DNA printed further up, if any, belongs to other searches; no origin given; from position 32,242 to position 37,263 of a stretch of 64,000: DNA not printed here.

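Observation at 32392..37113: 1573-aa fusion of a GT-C/YfhO-like polytopic membrane domain with a GH35-type beta-galactosidase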

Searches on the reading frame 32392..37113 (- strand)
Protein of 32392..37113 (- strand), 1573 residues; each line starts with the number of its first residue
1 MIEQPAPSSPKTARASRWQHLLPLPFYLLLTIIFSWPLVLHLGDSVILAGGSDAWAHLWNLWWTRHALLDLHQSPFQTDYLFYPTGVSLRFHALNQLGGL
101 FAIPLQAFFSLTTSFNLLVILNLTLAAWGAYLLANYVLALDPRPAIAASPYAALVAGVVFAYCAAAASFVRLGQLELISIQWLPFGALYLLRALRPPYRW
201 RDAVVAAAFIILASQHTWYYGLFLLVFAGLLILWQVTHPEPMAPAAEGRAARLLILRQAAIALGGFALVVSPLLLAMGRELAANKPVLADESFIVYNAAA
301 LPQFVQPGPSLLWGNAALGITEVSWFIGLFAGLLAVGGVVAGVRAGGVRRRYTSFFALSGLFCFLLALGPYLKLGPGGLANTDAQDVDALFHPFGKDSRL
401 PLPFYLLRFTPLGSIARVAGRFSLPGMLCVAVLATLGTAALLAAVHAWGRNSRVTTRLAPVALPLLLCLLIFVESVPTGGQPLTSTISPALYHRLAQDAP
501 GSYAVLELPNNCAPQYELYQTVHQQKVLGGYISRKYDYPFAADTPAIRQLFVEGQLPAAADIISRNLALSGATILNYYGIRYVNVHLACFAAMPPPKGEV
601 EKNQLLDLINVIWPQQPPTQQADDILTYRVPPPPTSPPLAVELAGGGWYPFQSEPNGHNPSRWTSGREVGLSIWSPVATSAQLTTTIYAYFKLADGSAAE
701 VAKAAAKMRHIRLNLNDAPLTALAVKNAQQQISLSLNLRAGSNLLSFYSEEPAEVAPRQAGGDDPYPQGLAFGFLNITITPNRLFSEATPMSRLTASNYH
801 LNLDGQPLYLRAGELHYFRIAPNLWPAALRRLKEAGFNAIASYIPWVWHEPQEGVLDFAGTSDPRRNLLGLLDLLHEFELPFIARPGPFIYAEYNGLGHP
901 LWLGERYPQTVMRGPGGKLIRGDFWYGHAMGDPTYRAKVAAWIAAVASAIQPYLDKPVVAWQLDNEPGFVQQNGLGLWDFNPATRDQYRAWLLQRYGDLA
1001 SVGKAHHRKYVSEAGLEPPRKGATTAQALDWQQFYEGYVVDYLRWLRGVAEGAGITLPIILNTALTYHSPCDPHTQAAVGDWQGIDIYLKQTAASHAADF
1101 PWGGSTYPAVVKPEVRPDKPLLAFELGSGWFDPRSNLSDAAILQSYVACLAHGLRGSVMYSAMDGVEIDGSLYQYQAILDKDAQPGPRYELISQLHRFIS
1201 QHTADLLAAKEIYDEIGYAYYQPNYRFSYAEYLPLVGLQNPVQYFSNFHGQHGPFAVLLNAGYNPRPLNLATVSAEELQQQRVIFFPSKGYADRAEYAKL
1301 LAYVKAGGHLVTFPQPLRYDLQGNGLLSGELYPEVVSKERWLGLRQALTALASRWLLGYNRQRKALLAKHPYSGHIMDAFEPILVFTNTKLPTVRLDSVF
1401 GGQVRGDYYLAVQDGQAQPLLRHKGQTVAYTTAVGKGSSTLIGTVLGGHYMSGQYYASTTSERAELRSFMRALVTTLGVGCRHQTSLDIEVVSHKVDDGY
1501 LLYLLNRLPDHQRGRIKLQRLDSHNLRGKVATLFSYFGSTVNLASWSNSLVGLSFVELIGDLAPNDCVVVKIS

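Call 6: search_protein_families(library=pfam, proteins=[window:32392-37113:-], max_evalue=1)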
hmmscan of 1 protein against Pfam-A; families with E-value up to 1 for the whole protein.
window:32392-37113:- (1573 aa): 5 families
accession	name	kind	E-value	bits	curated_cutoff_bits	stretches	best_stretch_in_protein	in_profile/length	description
PF01301.25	Glyco_hydro_35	-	1.4e-31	110.7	27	1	801-972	2-155/319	Glycosyl hydrolases family 35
PF02449.21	Glyco_hydro_42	-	1.3e-18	68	21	1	823-1092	10-266/376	Beta-galactosidase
PF22369.2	GLMA_2nd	-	8.1e-07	29.3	27.7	1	1256-1324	24-92/138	GLMA-like, second domain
PF14258.12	DUF4350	-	0.015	16.1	30.4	1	1279-1403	37-119/181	Domain of unknown function (DUF4350)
PF01373.23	Glyco_hydro_14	-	0.017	14.5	27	1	984-1111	186-305/402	Glycosyl hydrolase family 14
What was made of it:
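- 33484..34743 (-): GH35 catalytic TIM barrel, residues 791-1210. Pfam PF01301 and PF02449 (call 6).
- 32914..33483 (-): Second GH35/GH42-type alpha/beta domain (GLMA_2nd), residues 1211-1400. Pfam PF22369 at residues 1256-1324 (call 6).
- On Glycoside hydrolase family 35 (Pfam PF01301): 110.7 bits against a cut-off of 27, E 1.4e-31, residues 801-972 (call 6).
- On GlmA/IaSGT-type three-domain GH35 architecture: PF22369 hit at 29.3 bits against a cut-off of 27.7 (call 6).
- Checked: Pfam Glyco_hydro_35 matches residues 801-972 (E 1.4e-31) and Glyco_hydro_42 matches 823-1092 (call 6). This is Pfam GLMA_2nd, residues 1256-1324 (call 6).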

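Call 7: search_protein_families(library=ncbifam, proteins=[window:32392-37113:-], max_evalue=1)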
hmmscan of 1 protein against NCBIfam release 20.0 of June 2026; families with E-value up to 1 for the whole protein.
window:32392-37113:- (1573 aa): 2 families
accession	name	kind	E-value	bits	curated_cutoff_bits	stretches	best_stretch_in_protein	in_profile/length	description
NF041127.1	exo_beta_glucsam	equivalog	6.3e-42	143.6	1500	2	800-1047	9-263/782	exo-beta-D-glucosaminidase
NF051902.1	GH35_fam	subfamily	0.01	14.5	500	1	797-859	8-71/510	GH35 family beta-galactosidase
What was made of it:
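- On GH35 beta-galactosidase (NCBIfam NF051902 subfamily): 14.5 bits against a cut-off of 500 (call 7).
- On Exo-beta-D-glucosaminidase GlmA (NCBIfam NF041127 equivalog): 143.6 bits against a cut-off of 1500 (call 7).
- Closest known: Archaeal exo-beta-D-glucosaminidase GlmA. Same: It is the best NCBIfam hit (NF041127, call 7).
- Closest known: Archaeal exo-beta-D-glucosaminidase GlmA. Different: The score of 143.6 bits is far below the equivalog cut-off of 1500 (call 7).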

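Call 8: search_solved_structures(query=window:32392-37113:-, max_evalue=0.01, show_alignments=2)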
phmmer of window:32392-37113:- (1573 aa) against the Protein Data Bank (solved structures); distinct sequences matched with E-value up to 0.01: 33.
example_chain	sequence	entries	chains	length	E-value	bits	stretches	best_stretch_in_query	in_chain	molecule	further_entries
7vkw_A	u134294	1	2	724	6.8e-42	146.4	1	803-1315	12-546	beta-1,2-glucosyltransferase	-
7vkx_A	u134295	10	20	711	8.5e-42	146.1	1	803-1315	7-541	beta-1,2-glucosyltransferase | Beta-galactosidase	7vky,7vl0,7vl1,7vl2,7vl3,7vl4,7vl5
7x87_A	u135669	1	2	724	1.6e-41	145.2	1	803-1315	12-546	Beta-galactosidase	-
7vkz_A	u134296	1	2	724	3.8e-41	143.9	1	803-1315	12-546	beta-1,2-glucosyltransferase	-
5gsm_A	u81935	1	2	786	4.8e-39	137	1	797-1321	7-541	Exo-beta-D-glucosaminidase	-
6jow_A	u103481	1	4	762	7.1e-37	129.8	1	811-1046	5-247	Beta-galactosidase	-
5gsl_A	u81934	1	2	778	2.9e-36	127.8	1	802-1047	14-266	778aa long hypothetical beta-galactosidase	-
8oug_A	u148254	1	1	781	1.8e-33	118.5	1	803-1046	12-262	Beta-galactosidase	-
7kdv_A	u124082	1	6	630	4.5e-21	77.4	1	800-926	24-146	Beta-galactosidase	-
8uid_A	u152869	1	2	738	1.6e-20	75.6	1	811-955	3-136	Beta-galactosidase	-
8qqh_AAA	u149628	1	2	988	2e-20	75.3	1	810-955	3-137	Beta-galactosidase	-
4mad_A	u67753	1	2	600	1.4e-19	72.5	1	789-903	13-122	Beta-galactosidase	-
8h25_A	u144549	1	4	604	4.1e-18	67.6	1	799-905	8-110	Beta-galactosidase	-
3wf3_A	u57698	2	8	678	3.2e-17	64.6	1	801-927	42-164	Beta-galactosidase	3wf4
3d3a_A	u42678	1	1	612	5.4e-17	63.9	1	802-905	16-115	Beta-galactosidase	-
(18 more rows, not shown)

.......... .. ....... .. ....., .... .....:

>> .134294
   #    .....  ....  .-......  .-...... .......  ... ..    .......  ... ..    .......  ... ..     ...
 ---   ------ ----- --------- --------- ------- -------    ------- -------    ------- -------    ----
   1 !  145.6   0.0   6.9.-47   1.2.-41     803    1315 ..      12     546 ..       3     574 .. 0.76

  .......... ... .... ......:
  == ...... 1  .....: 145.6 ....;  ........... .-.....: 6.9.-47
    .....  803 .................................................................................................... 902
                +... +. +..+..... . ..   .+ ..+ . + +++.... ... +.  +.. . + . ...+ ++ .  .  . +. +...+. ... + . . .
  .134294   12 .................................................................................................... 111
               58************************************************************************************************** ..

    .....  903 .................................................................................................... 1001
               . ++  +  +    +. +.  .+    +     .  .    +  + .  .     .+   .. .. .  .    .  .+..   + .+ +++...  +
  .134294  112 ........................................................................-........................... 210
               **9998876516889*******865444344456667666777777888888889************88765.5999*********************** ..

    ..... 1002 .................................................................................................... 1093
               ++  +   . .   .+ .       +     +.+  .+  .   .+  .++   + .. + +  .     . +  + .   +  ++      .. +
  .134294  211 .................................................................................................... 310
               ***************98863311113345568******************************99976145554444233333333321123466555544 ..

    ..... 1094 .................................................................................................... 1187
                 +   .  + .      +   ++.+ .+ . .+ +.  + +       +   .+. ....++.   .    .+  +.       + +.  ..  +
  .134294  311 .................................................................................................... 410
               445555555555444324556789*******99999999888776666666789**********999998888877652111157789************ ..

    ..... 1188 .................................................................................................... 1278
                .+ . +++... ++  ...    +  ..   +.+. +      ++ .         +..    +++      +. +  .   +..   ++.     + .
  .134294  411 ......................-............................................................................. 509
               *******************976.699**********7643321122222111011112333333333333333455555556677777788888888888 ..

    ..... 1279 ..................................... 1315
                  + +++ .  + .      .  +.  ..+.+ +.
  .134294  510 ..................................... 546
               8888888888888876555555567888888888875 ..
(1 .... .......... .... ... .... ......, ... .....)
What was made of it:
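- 33484..34743 (-): PDB sequence hits 7vkw at 6.8e-42 and 5gsm at 4.8e-39 (call 8).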

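Call 9: find_homologous_proteins(query=window:32392-37113:-)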
Query window:32392-37113:- (1573 aa): 39 proteins with E <= 0.001 among 8000 candidates.
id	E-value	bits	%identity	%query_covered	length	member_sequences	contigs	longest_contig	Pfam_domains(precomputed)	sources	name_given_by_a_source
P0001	0.0e+0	3612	100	100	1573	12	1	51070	PF02449.22,PF22369.3,PF01301.26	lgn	-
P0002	2.4e-46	176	35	13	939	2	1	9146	PF15711.11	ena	-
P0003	1.1e-45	174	31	39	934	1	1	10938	PF15711.11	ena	-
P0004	4.4e-44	169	27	41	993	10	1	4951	PF15711.11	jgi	-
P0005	2.5e-39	153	29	42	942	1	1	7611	PF15711.11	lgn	-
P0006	1.1e-37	148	31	36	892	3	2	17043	PF15711.11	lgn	-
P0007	2.5e-37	146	27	25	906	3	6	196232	PF15711.11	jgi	jgi:hypothetical protein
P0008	2.0e-36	143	29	39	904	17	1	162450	PF15711.11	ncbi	-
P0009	4.0e-36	142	26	45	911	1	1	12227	PF15711.11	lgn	-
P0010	6.1e-36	142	28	39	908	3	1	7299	PF15711.11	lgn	-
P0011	1.1e-35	141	31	34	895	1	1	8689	PF15711.11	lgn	-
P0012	5.5e-34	135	34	14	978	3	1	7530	PF15711.11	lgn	-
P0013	5.6e-34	135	39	12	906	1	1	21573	PF15711.11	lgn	-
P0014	9.6e-34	134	29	40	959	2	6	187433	PF15711.11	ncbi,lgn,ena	-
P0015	5.9e-33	132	27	48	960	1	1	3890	PF15711.11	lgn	-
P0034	7.8e-20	88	35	11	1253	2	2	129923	PF02449.22,PF13520.13,PF00324.28,PF01301.26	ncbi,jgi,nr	ncbi:MAG TPA: amino acid permease [Candidatus Cybelea sp.]|jgi:amino acid transporter|nr:amino acid 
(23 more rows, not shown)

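Call 10: list_cluster_members(proteins=[P0001])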
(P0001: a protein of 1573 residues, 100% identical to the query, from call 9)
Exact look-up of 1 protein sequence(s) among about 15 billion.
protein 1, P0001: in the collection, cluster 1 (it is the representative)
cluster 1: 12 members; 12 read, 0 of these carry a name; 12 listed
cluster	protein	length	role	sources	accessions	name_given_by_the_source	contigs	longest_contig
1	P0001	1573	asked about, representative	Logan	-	-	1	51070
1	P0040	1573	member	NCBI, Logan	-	-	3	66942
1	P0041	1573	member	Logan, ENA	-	-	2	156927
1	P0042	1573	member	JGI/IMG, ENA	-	-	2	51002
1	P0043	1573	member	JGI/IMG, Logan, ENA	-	-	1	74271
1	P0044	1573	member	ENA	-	-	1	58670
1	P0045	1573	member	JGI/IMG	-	-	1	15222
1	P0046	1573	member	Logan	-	-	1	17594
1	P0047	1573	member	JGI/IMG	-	-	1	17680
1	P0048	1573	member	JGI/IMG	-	-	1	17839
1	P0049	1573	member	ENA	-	-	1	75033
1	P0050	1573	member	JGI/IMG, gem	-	-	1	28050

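Call 11: find_encoding_contigs(protein=P0001, flank=10000, max_places=10)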
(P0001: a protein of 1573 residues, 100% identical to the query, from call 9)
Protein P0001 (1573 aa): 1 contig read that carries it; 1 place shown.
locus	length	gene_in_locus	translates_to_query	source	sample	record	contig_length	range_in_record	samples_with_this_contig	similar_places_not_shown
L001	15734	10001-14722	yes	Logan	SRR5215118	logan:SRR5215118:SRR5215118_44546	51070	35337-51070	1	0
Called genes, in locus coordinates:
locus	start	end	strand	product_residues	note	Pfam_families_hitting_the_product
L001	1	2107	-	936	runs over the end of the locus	PF00390:malic, PF00208:ELFV_dehydrog (faint), PF01262:AlaDh_PNT_C (faint), PF03949:Malic_M, PF01494:FAD_binding_3 (faint), PF00390:malic, PF03949:Malic_M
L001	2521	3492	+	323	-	-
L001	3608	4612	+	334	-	PF01210:NAD_Gly3P_dh_N, PF02558:ApbA, PF03807:F420_oxidored (weak), PF07479:NAD_Gly3P_dh_C, PF20618:GPD_NAD_C_bact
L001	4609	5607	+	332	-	PF00535:Glycos_transf_2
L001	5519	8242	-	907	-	PF01590:GAF (weak), PF13185:GAF_2 (faint), PF07228:SpoIIE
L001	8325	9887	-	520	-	PF01676:Metalloenzyme, PF06415:iPGM_N, PF00884:Sulfatase (weak)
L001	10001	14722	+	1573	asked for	PF01301:Glyco_hydro_35, PF02449:Glyco_hydro_42, PF22369:GLMA_2nd (weak)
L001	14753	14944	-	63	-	-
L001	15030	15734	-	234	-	?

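Call 35: find_related_loci(query=window:32392-37113:-, collection=genome_contigs, flank=10000)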
Query window:32392-37113:- (1573 aa) in genome_contigs; peptide patterns used: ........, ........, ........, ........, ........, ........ (x = any residue, [..] = any of these).
28 stretches matched a pattern; 4 encode a relative of the query (tblastn E <= 1e-3); 4 distinct loci.
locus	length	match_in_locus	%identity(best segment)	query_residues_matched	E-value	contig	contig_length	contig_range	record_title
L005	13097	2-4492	95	77-1573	0e+0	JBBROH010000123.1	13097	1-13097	MAG: Chloroflexia bacterium isolate La1_metabat2.263 LA1C_B2.263_k141_1548855L_13097_cov_17.4782, whole genome shotgun s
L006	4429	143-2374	39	779-1545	1e-176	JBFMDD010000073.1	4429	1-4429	MAG: bacterium isolate MAG210 MAG210_73, whole genome shotgun sequence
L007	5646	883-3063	43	31-778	1e-154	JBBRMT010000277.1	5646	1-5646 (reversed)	MAG: Chloroflexia bacterium isolate La1_metabat2.069 LA1C_B2.069_k141_1242641L_5646_cov_97.8748, whole genome shotgun se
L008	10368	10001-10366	98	1-122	1e-68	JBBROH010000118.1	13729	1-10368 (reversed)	MAG: Chloroflexia bacterium isolate La1_metabat2.263 LA1C_B2.263_k141_2085096L_13729_cov_16.6996, whole genome shotgun s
